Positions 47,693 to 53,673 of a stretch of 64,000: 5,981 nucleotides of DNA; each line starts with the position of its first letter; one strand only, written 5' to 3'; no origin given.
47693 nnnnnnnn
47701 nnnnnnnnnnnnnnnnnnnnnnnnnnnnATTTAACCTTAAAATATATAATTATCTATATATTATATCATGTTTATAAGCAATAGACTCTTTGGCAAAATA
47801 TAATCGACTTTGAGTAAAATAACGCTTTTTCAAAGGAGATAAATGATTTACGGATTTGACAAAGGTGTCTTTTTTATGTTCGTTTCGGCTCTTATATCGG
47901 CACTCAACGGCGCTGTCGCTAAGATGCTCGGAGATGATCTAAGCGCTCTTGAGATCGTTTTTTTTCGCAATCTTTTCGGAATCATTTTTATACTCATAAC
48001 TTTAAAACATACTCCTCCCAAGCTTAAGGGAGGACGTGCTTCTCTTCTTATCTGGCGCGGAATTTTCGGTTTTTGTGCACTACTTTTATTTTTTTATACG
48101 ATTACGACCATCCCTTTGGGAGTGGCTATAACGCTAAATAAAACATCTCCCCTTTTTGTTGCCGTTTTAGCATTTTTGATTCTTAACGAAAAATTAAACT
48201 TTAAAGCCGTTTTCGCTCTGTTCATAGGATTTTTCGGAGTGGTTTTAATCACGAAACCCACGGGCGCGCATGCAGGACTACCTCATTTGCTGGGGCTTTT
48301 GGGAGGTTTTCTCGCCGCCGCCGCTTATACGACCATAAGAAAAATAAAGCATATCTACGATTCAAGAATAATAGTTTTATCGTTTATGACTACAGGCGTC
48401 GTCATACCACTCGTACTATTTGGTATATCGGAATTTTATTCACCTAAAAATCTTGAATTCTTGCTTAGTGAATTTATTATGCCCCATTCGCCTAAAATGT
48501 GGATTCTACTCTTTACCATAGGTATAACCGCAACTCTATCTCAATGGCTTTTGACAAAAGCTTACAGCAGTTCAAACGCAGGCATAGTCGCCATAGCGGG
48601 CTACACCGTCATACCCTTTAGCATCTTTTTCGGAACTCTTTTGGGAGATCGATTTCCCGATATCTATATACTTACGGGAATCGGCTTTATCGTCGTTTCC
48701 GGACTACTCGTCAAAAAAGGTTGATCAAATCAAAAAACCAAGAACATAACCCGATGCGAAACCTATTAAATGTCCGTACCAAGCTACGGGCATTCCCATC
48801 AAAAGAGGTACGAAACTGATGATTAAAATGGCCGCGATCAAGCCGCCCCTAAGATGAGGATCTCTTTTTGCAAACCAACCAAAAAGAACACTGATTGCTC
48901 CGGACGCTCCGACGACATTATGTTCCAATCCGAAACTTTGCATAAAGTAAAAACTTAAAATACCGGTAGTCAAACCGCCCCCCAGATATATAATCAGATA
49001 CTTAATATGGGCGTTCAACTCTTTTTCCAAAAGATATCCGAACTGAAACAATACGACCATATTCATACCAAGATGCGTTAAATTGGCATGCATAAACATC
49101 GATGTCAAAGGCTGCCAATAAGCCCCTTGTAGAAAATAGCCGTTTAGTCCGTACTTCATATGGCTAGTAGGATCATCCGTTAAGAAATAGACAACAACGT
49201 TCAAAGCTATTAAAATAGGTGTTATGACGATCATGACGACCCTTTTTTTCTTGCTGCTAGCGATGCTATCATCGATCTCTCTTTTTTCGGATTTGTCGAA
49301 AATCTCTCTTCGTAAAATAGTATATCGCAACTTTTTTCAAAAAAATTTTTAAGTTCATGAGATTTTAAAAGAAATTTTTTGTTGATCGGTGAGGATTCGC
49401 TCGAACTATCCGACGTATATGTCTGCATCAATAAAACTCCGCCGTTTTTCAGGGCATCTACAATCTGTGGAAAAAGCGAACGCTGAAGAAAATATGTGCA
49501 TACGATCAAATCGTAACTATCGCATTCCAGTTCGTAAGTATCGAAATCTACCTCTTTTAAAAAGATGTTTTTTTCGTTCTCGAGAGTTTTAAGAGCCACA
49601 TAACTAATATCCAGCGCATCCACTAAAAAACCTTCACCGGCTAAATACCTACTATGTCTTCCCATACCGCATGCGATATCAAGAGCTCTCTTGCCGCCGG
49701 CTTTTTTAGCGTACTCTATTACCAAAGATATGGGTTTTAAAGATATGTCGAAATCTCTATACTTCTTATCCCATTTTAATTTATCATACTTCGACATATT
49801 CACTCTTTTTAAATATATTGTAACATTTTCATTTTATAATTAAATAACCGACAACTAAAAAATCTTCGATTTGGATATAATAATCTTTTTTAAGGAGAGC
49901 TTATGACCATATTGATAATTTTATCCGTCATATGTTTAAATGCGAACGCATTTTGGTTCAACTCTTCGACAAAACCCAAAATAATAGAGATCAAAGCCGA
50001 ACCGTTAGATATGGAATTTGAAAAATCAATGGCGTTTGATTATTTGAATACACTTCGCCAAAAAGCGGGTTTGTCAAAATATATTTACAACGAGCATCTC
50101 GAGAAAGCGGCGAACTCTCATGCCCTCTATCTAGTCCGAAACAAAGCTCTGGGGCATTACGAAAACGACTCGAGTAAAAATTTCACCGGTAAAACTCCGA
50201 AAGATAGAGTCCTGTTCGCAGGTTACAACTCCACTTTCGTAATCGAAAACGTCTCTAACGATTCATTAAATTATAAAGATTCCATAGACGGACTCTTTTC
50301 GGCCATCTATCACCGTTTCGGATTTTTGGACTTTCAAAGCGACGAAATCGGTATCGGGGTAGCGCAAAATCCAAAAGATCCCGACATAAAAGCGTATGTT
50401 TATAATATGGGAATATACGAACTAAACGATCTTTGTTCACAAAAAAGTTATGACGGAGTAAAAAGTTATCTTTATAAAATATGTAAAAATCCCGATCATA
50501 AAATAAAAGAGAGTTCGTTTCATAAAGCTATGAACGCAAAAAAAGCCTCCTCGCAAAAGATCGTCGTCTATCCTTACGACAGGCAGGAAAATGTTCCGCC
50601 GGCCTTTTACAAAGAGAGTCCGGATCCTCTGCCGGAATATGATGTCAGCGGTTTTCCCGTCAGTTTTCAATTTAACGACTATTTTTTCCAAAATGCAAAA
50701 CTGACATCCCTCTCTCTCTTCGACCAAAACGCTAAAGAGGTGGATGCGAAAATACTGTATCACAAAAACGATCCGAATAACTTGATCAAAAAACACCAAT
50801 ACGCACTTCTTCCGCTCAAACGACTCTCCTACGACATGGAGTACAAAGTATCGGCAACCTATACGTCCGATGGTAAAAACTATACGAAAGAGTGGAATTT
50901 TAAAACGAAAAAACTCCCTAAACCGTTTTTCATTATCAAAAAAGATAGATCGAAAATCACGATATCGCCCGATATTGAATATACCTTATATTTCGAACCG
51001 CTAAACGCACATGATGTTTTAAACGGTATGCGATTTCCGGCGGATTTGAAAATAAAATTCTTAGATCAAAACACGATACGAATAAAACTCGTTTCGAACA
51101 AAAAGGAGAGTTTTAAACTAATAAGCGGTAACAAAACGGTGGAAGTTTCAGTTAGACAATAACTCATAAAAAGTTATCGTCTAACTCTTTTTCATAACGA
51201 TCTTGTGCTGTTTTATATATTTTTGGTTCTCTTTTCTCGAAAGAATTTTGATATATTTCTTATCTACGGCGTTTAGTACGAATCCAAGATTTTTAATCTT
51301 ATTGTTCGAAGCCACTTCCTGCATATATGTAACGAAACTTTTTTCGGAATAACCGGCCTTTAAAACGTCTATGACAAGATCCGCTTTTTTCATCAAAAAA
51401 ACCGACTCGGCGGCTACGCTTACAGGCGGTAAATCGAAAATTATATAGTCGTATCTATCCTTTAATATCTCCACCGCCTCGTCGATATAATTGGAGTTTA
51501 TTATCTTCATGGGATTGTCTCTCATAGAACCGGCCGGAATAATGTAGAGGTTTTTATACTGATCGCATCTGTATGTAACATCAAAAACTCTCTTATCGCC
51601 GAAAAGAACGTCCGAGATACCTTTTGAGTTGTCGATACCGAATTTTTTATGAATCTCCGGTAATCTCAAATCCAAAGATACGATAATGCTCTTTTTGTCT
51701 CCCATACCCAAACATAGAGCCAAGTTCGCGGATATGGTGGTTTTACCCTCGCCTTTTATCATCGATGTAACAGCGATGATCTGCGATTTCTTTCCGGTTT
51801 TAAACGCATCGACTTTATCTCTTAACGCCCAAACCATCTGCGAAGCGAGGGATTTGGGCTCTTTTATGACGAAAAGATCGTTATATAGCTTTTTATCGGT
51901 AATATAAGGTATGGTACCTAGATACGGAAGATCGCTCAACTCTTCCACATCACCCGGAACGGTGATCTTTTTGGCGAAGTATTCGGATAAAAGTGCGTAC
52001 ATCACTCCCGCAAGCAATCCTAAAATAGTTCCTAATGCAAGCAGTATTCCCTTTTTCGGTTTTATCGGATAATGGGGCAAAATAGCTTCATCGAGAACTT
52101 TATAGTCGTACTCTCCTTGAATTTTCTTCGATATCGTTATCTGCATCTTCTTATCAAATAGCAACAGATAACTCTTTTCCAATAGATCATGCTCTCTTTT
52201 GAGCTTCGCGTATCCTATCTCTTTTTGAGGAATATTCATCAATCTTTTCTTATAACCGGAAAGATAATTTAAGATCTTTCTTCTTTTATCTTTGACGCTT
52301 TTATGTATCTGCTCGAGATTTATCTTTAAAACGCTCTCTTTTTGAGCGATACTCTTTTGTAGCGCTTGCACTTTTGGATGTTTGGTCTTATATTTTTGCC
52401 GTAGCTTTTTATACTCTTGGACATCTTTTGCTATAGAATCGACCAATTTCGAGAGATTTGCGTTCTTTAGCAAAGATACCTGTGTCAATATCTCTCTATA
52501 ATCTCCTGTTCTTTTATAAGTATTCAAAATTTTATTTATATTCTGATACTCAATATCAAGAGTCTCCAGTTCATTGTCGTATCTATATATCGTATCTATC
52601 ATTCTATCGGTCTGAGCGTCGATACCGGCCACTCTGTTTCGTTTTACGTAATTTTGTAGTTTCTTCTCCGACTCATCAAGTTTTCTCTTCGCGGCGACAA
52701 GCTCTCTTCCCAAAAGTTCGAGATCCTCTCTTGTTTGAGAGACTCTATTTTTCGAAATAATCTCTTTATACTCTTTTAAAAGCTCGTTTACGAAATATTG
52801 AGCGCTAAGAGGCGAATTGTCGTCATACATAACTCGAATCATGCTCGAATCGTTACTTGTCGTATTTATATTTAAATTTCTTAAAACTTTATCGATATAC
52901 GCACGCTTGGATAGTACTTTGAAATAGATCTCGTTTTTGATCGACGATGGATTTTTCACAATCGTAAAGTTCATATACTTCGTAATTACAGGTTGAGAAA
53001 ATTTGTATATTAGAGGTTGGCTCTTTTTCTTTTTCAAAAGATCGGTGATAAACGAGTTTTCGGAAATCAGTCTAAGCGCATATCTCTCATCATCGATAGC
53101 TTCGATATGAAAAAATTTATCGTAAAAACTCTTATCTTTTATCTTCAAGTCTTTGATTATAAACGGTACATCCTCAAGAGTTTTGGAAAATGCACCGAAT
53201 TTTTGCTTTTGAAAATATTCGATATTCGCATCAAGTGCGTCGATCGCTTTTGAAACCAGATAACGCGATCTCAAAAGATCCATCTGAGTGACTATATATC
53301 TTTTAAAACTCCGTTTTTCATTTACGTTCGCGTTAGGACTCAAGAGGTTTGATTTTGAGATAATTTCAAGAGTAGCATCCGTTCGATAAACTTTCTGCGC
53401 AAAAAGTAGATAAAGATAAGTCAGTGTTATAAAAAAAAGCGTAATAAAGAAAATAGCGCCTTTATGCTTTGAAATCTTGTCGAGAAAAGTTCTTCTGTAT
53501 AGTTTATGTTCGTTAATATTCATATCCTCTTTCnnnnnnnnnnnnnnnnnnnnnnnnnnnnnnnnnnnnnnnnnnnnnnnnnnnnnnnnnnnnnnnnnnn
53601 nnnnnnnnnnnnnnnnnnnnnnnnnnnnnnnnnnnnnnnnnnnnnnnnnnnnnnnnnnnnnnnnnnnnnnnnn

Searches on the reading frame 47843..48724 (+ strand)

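Call 60: search_protein_families(library=pfam, proteins=[window:47843-48724:+], max_evalue=0.001)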
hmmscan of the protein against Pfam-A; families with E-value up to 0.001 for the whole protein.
window:47843-48724:+ (293 aa): 1 family
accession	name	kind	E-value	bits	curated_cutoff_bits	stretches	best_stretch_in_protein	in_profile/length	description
PF00892.27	EamA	-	8.9e-30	104.2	28.2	2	7-137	2-134/135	EamA-like transporter family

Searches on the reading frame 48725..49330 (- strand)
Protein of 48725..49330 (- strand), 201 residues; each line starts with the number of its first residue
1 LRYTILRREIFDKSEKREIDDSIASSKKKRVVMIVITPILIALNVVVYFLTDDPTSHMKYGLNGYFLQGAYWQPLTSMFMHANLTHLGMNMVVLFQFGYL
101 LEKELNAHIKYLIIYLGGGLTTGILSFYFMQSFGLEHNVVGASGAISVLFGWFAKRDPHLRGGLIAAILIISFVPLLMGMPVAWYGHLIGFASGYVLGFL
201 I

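Call 60: search_protein_families(library=pfam, proteins=[window:48725-49330:-], max_evalue=0.001)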
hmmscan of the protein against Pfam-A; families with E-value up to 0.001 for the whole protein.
window:48725-49330:- (201 aa): 1 family
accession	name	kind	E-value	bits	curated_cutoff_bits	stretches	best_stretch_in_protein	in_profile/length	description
PF01694.28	Rhomboid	-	2.5e-20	73.6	22.6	1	69-200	2-139/143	Rhomboid domain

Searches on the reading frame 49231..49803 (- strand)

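Call 60: search_protein_families(library=pfam, proteins=[window:49231-49803:-], max_evalue=0.001)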
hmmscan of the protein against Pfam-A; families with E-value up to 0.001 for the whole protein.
window:49231-49803:- (190 aa): 6 families
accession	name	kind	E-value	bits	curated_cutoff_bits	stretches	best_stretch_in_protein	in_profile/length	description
PF03848.20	TehB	-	8.7e-12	45.3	20.4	1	26-167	20-171/193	Tellurite resistance protein TehB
PF13649.12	Methyltransf_25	-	3e-09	37.9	27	1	41-122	2-97/97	Methyltransferase domain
PF13489.12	Methyltransf_23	-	3.6e-08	33.8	27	1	31-155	16-145/164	Methyltransferase domain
PF08242.18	Methyltransf_12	-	1.2e-07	32.8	30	1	41-124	1-98/98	Methyltransferase domain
PF08241.18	Methyltransf_11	-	4.9e-07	30.7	21.2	1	41-125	1-94/95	Methyltransferase domain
PF13847.12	Methyltransf_31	-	5.7e-06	26.5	27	1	36-131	3-114/145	Methyltransferase domain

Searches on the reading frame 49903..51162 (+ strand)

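Call 60: search_protein_families(library=pfam, proteins=[window:49903-51162:+], max_evalue=0.001)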
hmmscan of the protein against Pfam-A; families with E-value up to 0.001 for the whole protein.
window:49903-51162:+ (419 aa): 1 family
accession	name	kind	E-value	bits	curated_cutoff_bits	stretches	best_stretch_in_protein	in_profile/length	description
PF00188.32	CAP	-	9e-13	49.5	21.1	1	46-161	2-110/117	Cysteine-rich secretory protein family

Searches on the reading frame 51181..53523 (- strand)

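Call 60: search_protein_families(library=pfam, proteins=[window:51181-53523:-], max_evalue=0.001)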
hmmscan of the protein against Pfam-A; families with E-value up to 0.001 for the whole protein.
window:51181-53523:- (780 aa): 6 families
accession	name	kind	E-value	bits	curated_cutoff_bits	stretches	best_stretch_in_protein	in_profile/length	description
PF13614.12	AAA_31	-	8e-13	49.2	27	1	581-728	2-155/177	AAA domain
PF13807.11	GNVR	-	4e-09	36.7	27.7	1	440-512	8-79/82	G-rich domain on putative tyrosine kinase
PF02706.20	Wzz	-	1.7e-07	31.8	25.5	1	15-96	10-90/91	Chain length determinant protein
PF01656.29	CbiA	-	4.7e-06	27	25.4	1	583-768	1-98/125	CobQ/CobB/MinD/ParA nucleotide binding domain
PF10609.15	ParA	-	9.5e-05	22.4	27.1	1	580-702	3-123/246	NUBPL iron-transfer P-loop NTPase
PF06564.18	CBP_BcsQ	-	0.00013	22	21.3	1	582-724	3-148/234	Cellulose biosynthesis protein BcsQ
